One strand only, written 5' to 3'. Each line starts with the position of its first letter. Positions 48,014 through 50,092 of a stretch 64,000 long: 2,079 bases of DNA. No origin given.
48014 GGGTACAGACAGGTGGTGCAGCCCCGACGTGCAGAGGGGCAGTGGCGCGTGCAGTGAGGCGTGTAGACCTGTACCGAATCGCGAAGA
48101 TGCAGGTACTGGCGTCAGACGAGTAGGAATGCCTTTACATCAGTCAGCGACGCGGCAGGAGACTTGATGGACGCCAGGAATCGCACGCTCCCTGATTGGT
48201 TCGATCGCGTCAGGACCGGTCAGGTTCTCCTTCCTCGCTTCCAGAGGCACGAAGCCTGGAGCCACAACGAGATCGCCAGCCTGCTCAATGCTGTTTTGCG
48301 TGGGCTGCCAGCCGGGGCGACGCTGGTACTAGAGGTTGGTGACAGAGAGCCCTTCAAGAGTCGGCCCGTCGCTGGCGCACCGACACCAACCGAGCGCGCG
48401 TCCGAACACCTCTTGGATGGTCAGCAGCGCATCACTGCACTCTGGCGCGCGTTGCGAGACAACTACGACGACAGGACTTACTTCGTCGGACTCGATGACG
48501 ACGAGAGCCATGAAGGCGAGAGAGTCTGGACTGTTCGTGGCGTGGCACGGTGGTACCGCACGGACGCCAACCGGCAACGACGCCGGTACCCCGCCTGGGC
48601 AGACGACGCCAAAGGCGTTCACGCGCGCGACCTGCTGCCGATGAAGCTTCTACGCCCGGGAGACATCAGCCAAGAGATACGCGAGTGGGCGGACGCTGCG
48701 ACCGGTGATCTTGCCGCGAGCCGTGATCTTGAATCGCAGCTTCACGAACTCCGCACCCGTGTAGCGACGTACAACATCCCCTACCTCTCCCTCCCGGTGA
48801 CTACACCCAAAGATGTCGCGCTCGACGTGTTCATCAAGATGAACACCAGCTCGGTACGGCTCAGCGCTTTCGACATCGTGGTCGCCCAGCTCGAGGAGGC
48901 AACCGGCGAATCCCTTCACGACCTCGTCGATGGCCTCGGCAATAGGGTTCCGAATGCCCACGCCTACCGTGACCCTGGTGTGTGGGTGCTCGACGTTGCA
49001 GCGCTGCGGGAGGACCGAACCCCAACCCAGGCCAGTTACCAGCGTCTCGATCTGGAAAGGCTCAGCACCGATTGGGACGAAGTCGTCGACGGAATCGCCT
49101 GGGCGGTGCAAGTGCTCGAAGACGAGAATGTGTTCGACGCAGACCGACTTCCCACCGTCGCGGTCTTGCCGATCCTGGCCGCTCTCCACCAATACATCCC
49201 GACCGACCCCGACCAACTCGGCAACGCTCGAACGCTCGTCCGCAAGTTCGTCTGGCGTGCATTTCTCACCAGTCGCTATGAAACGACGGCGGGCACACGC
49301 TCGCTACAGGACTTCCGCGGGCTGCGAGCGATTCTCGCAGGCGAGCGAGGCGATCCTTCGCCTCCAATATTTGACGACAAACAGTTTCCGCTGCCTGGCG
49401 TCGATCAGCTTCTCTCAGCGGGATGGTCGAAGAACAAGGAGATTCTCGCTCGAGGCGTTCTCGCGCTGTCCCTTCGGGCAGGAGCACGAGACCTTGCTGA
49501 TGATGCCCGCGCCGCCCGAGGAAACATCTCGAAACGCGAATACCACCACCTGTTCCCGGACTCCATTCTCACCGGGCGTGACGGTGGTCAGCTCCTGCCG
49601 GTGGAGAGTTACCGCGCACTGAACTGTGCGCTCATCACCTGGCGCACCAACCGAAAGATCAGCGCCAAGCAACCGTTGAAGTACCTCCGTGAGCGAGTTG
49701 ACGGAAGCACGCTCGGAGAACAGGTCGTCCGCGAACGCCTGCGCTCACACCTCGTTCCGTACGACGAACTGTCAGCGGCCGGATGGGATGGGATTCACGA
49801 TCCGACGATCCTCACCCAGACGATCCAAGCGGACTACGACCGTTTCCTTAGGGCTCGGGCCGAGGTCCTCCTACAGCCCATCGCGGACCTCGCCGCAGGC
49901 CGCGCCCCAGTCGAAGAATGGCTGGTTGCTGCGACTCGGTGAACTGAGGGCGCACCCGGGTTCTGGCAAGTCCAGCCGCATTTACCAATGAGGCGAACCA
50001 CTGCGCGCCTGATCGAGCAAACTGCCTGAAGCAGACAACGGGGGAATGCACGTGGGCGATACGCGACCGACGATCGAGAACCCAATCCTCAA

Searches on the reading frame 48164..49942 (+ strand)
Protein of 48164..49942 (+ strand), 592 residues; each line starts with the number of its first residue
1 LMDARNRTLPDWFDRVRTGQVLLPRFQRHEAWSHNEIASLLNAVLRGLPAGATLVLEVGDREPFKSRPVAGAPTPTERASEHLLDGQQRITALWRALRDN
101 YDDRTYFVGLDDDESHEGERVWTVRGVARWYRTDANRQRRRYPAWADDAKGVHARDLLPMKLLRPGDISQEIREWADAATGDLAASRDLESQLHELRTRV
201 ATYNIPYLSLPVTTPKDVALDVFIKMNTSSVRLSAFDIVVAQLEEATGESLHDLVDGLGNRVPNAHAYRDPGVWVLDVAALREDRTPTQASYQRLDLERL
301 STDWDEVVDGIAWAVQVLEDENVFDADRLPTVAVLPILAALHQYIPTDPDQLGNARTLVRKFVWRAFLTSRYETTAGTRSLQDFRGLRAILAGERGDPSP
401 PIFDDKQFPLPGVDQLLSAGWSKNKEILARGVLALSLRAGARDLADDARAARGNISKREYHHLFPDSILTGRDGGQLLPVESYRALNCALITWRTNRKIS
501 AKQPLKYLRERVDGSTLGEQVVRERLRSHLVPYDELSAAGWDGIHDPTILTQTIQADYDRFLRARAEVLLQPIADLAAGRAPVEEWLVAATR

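Call 5: search_protein_families(library=pfam, proteins=[window:48164-49942:+], max_evalue=0.01)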
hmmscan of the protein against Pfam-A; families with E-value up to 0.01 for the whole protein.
window:48164-49942:+ (592 aa): 1 family
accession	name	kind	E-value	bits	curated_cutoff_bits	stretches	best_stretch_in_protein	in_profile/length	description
PF03235.19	GmrSD_N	-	7.8e-20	72.3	33.2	1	11-243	3-198/199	GmrSD restriction endonuclease, N-terminal domain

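Call 6: search_protein_families(library=padloc, proteins=[window:48164-49942:+], max_evalue=0.01)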
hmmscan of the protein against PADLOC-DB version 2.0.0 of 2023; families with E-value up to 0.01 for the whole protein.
window:48164-49942:+ (592 aa): 5 families
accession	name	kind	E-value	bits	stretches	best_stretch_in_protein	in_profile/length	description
PDLC04709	PDC-M55C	-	1.2e-18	65.1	1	9-392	17-390/554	-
PDLC04151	HEC-05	-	1.1e-16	58.7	1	3-376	22-415/600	-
PDLC04150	HEC-05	-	1.3e-11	42.1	1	13-376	14-399/583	-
PDLC03877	NsnA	-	7.1e-07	26.8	1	4-254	48-211/385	-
PDLC04152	HEC-05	-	0.00014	18.6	1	216-378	233-394/566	-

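Call 7: search_protein_families(library=ncbifam, proteins=[window:48164-49942:+], max_evalue=0.01)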
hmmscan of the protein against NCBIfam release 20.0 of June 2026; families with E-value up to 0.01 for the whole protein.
window:48164-49942:+ (592 aa): 0 families

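Call 39: find_homologous_proteins(query=window:48164-49942:+, max_evalue=0.00001)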
Query window:48164-49942:+ (592 aa): 2673 proteins with E <= 0.00001 among 8000 candidates; the best 120 are listed.
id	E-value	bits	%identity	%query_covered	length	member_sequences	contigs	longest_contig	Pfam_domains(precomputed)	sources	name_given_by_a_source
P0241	0.0e+0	1332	100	100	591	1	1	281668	PF03235.20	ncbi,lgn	-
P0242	1.1e-272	924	71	99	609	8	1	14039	PF03235.20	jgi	-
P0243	6.1e-272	922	70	99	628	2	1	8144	PF03235.20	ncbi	-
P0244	1.3e-257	874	68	99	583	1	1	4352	PF03235.20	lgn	-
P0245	1.1e-256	871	67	98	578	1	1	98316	PF03235.20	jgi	jgi:hypothetical protein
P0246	8.1e-253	859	89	73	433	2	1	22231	-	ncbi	-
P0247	6.0e-250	849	66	99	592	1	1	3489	PF03235.20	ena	-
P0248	9.9e-248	842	66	99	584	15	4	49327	PF03235.20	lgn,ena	-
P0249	1.2e-240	818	64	99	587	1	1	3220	PF03235.20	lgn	-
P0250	4.6e-240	816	63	99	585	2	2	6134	PF03235.20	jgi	-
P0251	5.4e-240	816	63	99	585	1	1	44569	PF03235.20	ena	-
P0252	2.0e-239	814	65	98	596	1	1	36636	PF03235.20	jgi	jgi:hypothetical protein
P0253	1.2e-237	808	63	98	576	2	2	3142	PF03235.20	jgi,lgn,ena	-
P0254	1.3e-237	808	63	99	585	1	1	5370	PF03235.20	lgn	-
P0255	8.3e-237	806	63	98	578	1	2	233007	PF03235.20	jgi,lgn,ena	-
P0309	8.2e-205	700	56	98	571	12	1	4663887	PF03235.20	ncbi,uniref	ncbi:GmrSD restriction endonuclease domain-containing protein [Pseudarthrobacter sp. O4]|uniref:GmrS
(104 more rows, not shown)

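Call 40: find_encoding_contigs(protein=P0241, flank=10000, max_places=3)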
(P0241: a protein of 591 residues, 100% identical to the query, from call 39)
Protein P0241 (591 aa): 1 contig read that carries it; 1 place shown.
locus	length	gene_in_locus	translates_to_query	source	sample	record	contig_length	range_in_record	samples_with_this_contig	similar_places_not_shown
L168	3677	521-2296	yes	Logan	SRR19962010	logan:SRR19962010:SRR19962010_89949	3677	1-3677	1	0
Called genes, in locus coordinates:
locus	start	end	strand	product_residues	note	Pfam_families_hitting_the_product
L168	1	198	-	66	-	?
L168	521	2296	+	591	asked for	PF03235:GmrSD_N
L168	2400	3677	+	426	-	?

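Call 41: find_encoding_contigs(protein=P0242, flank=7000, max_places=3)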
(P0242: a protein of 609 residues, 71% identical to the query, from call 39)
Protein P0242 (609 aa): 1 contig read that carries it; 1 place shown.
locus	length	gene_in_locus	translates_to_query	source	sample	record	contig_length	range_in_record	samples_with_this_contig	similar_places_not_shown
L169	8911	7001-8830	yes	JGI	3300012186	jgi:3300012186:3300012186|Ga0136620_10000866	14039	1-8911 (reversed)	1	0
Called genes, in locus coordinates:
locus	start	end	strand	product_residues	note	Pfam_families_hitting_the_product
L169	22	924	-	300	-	-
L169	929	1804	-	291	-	PF08843:AbiEii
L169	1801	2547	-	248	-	PF09407:AbiEi_1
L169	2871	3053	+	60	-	PF12728:HTH_17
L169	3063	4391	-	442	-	PF00589:Phage_integrase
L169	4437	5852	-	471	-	-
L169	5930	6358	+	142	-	PF20586:DUF6788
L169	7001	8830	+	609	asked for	PF03235:GmrSD_N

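Call 42: find_encoding_contigs(protein=P0245, flank=7000, max_places=3)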
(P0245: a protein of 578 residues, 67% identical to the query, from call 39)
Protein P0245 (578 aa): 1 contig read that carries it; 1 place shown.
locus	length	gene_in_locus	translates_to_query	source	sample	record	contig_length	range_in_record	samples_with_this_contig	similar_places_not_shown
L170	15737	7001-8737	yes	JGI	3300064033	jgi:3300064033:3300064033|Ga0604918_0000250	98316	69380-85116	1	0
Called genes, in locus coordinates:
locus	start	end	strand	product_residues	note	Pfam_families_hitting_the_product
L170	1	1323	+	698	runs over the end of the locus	PF01555:N6_N4_Mtase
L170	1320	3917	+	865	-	PF04851:ResIII, PF27151:YagJ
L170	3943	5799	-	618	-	PF00580:UvrD-helicase, PF13361:UvrD_C, PF13538:UvrD_C_2 (weak), PF01396:Zn_ribbon_Top1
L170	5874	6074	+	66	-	-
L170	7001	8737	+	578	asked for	PF03235:GmrSD_N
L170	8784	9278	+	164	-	-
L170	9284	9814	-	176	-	-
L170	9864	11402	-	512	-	PF03747:ADP_ribosyl_GH, PF22784:PTP-SAK, PF13350:Y_phosphatase3 (faint), PF22785:Tc-R-P, PF22741:PTP-NADK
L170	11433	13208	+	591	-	PF00226:DnaJ, PF03793:PASTA (weak), PF10708:DUF2510 (faint)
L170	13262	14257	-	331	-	-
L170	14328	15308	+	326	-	PF20796:PDDEXK_13, PF22558:REase-ARP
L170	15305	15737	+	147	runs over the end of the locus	-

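Call 44: search_solved_structures(query=A3, max_evalue=1, show_alignments=2)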
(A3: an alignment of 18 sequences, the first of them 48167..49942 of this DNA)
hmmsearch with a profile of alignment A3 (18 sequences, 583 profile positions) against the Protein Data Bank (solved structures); distinct sequences matched with E-value up to 1: 6.
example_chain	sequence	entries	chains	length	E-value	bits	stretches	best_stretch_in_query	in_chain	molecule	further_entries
7p9k_A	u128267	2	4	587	7.1e-10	41.3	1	8-337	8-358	DUF262 domain-containing protein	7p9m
20yv_A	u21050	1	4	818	1.1e-05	27.5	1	4-95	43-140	DUF262 domain-containing protein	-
20yw_A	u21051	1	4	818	0.00021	23.2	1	4-93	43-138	DUF262 domain-containing protein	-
6jiv_D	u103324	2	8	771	0.018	16.9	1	2-93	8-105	SspE protein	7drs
7drr_D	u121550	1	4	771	0.34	12.6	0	2-92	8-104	SspE protein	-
4iqy_A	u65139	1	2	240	0.74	11.5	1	127-199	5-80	O-acetyl-ADP-ribose deacetylase MACROD2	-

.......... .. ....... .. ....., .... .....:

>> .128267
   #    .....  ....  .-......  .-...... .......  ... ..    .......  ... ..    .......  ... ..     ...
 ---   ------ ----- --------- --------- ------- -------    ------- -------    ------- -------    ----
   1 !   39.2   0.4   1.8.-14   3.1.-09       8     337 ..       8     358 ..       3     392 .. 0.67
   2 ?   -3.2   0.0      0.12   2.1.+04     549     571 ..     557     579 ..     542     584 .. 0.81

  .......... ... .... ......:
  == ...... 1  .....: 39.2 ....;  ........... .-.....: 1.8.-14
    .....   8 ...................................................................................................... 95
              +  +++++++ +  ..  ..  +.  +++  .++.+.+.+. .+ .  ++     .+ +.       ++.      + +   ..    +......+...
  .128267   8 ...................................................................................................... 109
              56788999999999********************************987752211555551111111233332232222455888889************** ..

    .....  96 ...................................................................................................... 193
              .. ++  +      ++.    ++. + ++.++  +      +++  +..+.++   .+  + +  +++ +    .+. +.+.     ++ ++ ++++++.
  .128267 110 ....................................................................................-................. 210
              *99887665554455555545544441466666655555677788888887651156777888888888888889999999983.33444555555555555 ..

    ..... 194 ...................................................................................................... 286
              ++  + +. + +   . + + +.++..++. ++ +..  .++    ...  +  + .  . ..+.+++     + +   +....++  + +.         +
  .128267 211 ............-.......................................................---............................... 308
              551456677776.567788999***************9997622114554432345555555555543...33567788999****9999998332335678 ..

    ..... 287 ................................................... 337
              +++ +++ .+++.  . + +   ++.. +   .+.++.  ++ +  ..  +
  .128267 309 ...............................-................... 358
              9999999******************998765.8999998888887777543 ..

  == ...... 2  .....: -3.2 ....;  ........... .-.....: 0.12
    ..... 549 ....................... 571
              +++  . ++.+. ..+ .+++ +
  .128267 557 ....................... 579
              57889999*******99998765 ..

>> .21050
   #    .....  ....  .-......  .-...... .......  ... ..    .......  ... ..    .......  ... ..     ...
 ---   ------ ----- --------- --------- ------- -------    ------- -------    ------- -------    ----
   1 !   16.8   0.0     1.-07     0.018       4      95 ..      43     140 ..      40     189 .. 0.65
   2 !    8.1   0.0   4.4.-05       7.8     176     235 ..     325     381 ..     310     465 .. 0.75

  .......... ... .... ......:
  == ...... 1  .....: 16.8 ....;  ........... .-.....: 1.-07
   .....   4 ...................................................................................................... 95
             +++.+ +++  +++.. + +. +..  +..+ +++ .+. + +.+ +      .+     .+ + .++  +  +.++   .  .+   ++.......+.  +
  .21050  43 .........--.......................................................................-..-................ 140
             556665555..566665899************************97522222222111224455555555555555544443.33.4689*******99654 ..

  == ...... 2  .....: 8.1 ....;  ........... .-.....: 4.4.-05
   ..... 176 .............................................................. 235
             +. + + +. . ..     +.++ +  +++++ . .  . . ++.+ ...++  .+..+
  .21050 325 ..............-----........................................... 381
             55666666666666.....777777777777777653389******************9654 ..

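Call 49: find_encoding_contigs(protein=P0248, flank=8000, max_places=4)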
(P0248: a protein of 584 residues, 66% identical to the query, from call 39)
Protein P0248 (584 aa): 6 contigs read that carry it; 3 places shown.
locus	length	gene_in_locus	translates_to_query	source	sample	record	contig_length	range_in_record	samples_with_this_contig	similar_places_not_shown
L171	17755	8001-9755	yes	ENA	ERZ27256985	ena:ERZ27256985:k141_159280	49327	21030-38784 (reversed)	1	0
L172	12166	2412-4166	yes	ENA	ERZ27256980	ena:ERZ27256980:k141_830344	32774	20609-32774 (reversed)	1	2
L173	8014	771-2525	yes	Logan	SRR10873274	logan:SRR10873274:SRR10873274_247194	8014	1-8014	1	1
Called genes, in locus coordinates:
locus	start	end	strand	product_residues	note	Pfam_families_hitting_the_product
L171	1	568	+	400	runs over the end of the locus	-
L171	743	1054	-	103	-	-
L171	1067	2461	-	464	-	PF10130:PIN_2 (weak)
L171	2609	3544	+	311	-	PF14279:HNH_5 (weak)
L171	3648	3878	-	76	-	-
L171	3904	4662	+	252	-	-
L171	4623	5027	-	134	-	-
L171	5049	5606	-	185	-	-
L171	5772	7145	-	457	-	PF13701:DDE_Tnp_1_4, PF01609:DDE_Tnp_1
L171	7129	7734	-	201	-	PF12358:DUF3644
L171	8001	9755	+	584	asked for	PF03235:GmrSD_N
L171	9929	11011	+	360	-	-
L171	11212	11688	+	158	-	-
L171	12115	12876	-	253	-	PF09509:Hypoth_Ymh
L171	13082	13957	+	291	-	PF08867:FRG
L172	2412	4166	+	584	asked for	PF03235:GmrSD_N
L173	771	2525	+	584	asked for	PF03235:GmrSD_N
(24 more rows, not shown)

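Call 50: find_encoding_contigs(protein=P0255, flank=8000, max_places=3)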
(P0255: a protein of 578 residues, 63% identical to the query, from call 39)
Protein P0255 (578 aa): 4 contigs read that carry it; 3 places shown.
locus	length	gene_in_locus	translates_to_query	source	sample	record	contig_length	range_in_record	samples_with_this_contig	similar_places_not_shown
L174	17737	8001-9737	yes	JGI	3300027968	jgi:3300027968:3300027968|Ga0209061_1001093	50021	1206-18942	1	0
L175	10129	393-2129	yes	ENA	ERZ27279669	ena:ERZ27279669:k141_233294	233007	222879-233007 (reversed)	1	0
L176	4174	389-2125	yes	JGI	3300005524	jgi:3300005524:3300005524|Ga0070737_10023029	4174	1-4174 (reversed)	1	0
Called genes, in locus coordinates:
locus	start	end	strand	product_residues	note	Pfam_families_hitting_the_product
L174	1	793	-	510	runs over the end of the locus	PF05065:Phage_capsid (weak)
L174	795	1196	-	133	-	PF12728:HTH_17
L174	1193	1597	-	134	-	-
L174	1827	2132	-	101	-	-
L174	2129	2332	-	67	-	-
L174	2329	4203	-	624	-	PF12307:DUF3631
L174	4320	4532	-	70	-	-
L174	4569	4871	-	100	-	-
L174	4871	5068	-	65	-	PF12728:HTH_17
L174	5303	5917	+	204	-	-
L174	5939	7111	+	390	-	PF26003:Integrase_N_phage, PF00589:Phage_integrase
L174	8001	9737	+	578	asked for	PF03235:GmrSD_N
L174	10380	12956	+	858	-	PF00630:Filamin (faint), PF13927:Ig_3 (faint), PF05345:He_PIG (weak)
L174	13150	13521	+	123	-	PF12840:HTH_20, PF01022:HTH_5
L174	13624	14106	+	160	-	PF01058:Oxidored_q6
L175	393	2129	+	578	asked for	PF03235:GmrSD_N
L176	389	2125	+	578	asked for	PF03235:GmrSD_N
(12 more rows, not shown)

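Call 51: find_encoding_contigs(protein=P0309, flank=8000, max_places=3)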
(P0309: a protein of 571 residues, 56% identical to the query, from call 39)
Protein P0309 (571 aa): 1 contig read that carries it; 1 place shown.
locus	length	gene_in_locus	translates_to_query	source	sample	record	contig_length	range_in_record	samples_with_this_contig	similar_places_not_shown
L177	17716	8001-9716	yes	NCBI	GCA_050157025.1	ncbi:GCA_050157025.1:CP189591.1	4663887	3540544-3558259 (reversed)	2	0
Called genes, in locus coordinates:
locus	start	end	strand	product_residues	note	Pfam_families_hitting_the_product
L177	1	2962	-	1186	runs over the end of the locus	PF20473:MmeI_Mtase, PF07669:Eco57I, PF22654:DUF7008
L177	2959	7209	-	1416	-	PF08378:NERD, PF00069:Pkinase, PF07714:PK_Tyr_Ser-Thr (weak), PF00069:Pkinase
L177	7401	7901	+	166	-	-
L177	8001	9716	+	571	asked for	PF03235:GmrSD_N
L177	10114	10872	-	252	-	PF01695:IstB_IS21, PF00308:Bac_DnaA (weak)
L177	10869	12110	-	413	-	PF13683:rve_3 (weak), PF22483:Mu-transpos_C_2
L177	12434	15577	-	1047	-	PF13091:PLDc_2, PF00270:DEAD, PF04851:ResIII, PF18766:SWI2_SNF2 (weak), PF00271:Helicase_C, PF11907:DUF3427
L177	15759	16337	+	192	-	PF23913:DUF7255 (weak)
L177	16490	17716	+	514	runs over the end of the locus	PF13289:SIR2_2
